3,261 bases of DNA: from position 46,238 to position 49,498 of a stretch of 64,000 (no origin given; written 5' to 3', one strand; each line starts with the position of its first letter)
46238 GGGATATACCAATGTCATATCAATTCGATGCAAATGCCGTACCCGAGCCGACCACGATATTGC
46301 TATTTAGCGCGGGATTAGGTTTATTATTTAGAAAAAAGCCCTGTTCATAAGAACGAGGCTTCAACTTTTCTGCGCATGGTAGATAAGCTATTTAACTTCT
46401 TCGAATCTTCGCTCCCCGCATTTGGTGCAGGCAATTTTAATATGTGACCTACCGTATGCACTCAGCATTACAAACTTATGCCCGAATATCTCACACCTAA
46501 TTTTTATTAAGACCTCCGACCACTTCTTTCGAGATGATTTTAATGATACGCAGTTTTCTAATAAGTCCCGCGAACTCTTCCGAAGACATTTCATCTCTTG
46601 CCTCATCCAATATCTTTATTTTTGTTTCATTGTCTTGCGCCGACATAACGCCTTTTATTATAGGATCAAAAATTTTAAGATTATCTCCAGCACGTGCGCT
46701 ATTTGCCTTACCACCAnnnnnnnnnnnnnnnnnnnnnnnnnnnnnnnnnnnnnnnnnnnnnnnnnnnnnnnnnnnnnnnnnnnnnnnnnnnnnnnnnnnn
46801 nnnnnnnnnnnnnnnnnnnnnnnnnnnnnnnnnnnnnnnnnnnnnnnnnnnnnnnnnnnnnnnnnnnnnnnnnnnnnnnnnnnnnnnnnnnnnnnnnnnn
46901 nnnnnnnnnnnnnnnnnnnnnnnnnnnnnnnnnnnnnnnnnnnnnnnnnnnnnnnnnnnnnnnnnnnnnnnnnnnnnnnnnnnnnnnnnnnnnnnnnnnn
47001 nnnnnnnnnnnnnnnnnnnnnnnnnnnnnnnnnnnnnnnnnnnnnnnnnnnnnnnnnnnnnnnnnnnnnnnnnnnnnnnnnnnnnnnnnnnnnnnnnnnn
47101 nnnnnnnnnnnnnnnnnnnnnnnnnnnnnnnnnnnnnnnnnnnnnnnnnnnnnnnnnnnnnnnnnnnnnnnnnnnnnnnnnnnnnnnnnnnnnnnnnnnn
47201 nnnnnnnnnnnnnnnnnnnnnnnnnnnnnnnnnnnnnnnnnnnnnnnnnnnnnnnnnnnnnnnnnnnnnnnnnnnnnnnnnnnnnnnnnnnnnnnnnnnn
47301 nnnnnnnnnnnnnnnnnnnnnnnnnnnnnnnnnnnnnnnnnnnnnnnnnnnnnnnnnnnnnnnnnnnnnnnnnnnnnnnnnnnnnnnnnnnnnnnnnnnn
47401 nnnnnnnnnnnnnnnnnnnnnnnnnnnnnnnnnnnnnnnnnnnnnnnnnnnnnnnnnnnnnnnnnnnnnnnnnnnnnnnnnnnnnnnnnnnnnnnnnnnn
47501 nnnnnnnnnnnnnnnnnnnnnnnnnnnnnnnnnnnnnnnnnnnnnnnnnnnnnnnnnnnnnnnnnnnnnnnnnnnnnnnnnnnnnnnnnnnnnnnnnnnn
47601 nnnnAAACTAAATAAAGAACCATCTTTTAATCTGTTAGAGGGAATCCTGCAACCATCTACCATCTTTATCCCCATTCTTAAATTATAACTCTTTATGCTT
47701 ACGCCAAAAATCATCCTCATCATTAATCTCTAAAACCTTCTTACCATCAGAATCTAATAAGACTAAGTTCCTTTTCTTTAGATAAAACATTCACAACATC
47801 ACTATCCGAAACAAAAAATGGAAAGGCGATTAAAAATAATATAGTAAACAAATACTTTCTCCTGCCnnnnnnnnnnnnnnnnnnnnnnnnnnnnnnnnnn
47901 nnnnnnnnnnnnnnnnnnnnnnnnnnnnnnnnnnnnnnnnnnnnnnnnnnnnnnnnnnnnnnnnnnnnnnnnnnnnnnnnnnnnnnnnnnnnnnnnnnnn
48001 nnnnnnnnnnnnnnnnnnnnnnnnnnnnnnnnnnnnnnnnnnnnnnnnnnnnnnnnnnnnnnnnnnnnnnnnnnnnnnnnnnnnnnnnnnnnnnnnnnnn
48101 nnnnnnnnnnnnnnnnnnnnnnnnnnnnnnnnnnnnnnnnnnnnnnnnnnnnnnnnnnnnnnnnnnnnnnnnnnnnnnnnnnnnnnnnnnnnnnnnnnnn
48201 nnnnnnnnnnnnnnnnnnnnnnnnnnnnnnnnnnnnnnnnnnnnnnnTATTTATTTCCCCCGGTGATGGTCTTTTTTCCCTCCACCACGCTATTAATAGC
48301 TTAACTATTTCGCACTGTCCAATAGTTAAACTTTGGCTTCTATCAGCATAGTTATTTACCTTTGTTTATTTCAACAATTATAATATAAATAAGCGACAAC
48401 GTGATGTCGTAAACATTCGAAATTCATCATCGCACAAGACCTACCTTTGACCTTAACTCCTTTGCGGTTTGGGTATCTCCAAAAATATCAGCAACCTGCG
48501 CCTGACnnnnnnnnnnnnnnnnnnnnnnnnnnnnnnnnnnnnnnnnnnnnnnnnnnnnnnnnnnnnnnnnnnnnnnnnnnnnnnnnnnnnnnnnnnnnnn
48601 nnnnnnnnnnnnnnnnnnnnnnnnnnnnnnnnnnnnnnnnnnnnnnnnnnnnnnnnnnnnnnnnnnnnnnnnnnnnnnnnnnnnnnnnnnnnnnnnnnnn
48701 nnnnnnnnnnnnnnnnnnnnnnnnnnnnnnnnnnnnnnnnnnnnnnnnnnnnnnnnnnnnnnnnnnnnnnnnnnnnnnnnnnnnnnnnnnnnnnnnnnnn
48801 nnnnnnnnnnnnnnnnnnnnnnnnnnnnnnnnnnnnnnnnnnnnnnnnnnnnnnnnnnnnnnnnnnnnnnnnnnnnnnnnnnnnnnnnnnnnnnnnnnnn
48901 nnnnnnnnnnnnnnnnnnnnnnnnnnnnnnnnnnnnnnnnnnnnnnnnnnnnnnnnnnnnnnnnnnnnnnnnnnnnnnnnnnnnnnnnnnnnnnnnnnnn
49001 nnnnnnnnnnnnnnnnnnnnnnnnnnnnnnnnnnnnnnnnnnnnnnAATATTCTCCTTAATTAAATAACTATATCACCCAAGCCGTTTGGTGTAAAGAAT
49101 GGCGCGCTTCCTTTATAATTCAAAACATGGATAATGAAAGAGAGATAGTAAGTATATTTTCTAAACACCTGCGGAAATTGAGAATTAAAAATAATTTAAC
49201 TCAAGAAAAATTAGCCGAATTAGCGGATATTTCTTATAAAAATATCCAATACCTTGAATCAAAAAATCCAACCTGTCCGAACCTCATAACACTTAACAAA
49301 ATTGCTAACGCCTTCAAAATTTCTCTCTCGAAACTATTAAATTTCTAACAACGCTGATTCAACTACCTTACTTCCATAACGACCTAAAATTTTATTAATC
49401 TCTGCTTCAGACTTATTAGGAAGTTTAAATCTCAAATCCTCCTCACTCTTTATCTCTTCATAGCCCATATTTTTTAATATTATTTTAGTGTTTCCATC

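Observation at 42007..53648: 11.6-kb integrative island in the initiator tRNA-fMet gene, with ancestral and island-supplied terminators both preserved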

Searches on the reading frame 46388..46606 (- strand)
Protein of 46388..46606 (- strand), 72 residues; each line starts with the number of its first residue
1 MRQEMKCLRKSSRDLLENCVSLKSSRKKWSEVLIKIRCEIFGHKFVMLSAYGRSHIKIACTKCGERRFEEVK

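Call 9: search_protein_families(library=pfam, proteins=[window:46388-46606:-], max_evalue=0.01)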
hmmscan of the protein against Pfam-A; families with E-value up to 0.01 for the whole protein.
window:46388-46606:- (72 aa): 1 family
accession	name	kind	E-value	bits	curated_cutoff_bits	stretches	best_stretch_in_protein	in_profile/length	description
PF07874.16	DUF1660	-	0.0099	16.8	21.4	1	35-64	2-28/63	Prophage protein (DUF1660)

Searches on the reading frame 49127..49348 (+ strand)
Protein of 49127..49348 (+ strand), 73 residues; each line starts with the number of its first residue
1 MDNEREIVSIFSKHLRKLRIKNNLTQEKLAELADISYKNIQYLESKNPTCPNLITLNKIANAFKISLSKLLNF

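Call 8: search_protein_families(library=pfam, proteins=[window:49127-49348:+], max_evalue=0.01)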
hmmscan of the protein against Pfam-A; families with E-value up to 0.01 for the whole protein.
window:49127-49348:+ (73 aa): 6 families
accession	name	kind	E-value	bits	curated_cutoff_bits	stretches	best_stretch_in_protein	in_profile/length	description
PF01381.28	HTH_3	-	2.2e-12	47.2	23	1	15-70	1-55/55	Helix-turn-helix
PF12844.13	HTH_19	-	2.1e-10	40.8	30.2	1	15-72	4-60/64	Helix-turn-helix domain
PF13443.12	HTH_26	-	1.4e-08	35.3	22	1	14-73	1-60/63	Cro/C1-type HTH DNA-binding domain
PF13413.12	HTH_25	-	0.0016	18.7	24.6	0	15-47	2-34/62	Helix-turn-helix domain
PF13560.12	HTH_31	-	0.0028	18.4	27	1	12-51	3-42/64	Helix-turn-helix domain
PF01476.26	LysM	-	0.006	16.9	20.9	0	55-72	8-25/43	LysM domain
